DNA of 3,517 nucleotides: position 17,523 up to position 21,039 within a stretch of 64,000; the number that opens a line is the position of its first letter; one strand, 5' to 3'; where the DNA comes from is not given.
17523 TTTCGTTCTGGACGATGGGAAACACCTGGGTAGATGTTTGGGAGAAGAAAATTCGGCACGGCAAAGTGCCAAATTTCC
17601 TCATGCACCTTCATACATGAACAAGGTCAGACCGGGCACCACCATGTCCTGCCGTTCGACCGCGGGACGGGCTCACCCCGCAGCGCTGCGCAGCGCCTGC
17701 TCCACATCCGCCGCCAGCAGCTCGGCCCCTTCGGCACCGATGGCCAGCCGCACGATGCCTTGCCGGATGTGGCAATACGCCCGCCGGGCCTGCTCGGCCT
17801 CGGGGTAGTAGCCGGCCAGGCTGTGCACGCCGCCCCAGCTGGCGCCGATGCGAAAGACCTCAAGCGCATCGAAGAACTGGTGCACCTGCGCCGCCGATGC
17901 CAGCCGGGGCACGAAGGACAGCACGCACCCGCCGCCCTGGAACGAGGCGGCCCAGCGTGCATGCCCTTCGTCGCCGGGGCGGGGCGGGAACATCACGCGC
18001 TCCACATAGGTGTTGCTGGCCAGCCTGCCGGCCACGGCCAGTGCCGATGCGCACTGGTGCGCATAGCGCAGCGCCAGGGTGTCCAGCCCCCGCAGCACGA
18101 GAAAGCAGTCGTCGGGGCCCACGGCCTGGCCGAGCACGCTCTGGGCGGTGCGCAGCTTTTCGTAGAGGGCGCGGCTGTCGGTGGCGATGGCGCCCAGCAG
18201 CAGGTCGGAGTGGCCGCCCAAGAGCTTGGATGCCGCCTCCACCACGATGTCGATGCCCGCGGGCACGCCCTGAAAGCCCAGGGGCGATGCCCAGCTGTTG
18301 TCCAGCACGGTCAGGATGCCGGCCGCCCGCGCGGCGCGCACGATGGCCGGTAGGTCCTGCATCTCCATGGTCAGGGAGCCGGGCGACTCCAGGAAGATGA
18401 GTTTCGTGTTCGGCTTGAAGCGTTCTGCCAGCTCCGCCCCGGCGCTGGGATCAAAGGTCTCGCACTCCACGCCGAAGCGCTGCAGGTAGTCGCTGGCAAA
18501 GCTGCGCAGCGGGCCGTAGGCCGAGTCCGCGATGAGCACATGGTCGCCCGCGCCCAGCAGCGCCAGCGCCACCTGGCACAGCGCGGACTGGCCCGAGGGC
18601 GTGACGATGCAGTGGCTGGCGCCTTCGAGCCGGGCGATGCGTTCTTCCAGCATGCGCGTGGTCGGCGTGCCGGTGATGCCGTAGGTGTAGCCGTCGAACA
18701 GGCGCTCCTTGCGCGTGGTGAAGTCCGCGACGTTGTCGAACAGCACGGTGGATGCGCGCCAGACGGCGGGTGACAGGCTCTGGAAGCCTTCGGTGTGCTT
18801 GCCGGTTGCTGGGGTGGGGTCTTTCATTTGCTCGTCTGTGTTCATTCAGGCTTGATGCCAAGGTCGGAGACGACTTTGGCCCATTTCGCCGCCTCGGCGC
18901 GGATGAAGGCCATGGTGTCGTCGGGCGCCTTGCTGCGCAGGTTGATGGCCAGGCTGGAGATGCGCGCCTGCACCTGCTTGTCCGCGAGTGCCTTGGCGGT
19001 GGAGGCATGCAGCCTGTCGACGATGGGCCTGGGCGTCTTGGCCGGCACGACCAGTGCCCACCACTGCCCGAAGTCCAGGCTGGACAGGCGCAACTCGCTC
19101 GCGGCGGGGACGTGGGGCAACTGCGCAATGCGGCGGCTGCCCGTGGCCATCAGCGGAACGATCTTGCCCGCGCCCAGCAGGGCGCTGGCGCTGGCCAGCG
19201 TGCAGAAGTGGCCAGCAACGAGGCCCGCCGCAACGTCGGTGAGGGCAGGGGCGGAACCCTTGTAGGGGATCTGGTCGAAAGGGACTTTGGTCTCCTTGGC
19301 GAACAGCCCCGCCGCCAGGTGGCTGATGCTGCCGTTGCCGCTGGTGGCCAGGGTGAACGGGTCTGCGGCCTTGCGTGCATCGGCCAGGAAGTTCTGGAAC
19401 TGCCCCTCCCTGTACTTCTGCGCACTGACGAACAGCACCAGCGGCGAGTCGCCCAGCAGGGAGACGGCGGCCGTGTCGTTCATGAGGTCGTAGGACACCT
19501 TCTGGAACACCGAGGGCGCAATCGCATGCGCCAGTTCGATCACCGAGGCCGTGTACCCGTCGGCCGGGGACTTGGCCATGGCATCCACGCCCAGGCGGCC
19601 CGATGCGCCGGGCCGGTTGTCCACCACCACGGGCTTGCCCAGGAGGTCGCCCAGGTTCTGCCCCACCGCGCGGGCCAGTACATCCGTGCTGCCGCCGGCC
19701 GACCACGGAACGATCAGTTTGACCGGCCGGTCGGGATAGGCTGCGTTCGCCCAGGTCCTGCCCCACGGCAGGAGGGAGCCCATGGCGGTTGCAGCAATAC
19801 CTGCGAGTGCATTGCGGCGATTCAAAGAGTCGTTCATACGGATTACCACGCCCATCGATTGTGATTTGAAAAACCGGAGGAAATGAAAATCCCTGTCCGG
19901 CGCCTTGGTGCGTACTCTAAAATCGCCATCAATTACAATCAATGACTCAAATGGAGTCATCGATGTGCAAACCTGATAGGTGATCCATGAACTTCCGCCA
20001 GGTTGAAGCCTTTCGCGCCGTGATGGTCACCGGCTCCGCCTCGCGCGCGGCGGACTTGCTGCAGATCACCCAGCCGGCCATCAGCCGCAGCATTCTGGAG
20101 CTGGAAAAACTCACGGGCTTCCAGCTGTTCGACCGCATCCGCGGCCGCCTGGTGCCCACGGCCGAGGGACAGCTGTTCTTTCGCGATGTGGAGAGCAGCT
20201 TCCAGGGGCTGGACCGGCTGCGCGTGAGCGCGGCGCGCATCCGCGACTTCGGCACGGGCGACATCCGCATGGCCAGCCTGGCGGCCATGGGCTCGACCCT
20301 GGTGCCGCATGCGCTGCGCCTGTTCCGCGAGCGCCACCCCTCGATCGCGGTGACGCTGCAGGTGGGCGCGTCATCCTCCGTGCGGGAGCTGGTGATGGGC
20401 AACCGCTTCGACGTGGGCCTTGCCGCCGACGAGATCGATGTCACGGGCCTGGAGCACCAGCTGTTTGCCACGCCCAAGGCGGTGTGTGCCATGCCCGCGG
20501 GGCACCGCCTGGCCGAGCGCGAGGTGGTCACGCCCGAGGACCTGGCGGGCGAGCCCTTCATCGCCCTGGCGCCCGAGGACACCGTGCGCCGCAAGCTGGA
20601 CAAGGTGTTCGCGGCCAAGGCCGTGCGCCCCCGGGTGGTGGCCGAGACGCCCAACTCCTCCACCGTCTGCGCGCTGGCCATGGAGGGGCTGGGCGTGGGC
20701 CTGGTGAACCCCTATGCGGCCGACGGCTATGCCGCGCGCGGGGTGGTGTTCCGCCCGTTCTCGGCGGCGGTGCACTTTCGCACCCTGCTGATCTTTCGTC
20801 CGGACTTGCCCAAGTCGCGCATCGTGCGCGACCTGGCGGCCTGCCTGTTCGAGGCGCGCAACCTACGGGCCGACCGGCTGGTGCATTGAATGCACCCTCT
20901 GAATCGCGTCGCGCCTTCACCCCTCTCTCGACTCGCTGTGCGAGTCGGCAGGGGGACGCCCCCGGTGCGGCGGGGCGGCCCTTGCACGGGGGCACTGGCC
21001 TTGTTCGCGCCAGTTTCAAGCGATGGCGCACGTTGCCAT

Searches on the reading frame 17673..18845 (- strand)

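Call 19: search_protein_families(library=pfam, proteins=[window:17673-18845:-], max_evalue=0.01)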
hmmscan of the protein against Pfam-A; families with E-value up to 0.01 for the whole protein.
window:17673-18845:- (390 aa): 2 families
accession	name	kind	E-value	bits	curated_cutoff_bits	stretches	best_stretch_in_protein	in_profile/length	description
PF01053.26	Cys_Met_Meta_PP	-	3e-92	309.5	27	1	17-385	10-380/381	Cys/Met metabolism PLP-dependent enzyme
PF01041.23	DegT_DnrJ_EryC1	-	0.0035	17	19.8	1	60-110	23-74/360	DegT/DnrJ/EryC1/StrS aminotransferase family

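Call 20: search_protein_families(library=phrogs, proteins=[window:17673-18845:-], max_evalue=0.001)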
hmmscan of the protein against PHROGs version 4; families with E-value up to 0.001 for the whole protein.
window:17673-18845:- (390 aa): 0 families

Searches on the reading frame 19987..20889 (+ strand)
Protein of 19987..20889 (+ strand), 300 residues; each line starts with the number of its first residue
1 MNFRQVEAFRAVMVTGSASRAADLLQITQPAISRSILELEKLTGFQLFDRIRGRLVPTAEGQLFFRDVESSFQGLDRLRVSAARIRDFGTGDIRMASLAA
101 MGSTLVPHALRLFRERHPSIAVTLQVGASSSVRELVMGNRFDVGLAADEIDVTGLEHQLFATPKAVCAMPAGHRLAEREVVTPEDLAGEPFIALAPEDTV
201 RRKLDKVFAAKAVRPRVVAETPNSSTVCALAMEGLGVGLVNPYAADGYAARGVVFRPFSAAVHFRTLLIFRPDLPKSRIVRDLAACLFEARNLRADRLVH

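Call 19: search_protein_families(library=pfam, proteins=[window:19987-20889:+], max_evalue=0.01)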
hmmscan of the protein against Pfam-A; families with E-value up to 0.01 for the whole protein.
window:19987-20889:+ (300 aa): 2 families
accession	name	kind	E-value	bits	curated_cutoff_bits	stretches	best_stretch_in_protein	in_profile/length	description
PF03466.25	LysR_substrate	-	1.2e-42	146.2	28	1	90-289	5-206/209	LysR substrate binding domain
PF00126.33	HTH_1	-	3.9e-18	65.6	26.6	1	3-62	1-60/60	Bacterial regulatory helix-turn-helix protein, lysR family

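Call 20: search_protein_families(library=phrogs, proteins=[window:19987-20889:+], max_evalue=0.001)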
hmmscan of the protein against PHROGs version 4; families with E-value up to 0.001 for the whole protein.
window:19987-20889:+ (300 aa): 1 family
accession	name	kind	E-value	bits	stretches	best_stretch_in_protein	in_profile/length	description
phrog_3736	-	unknown function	1e-44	154.2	1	1-291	3-295/303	-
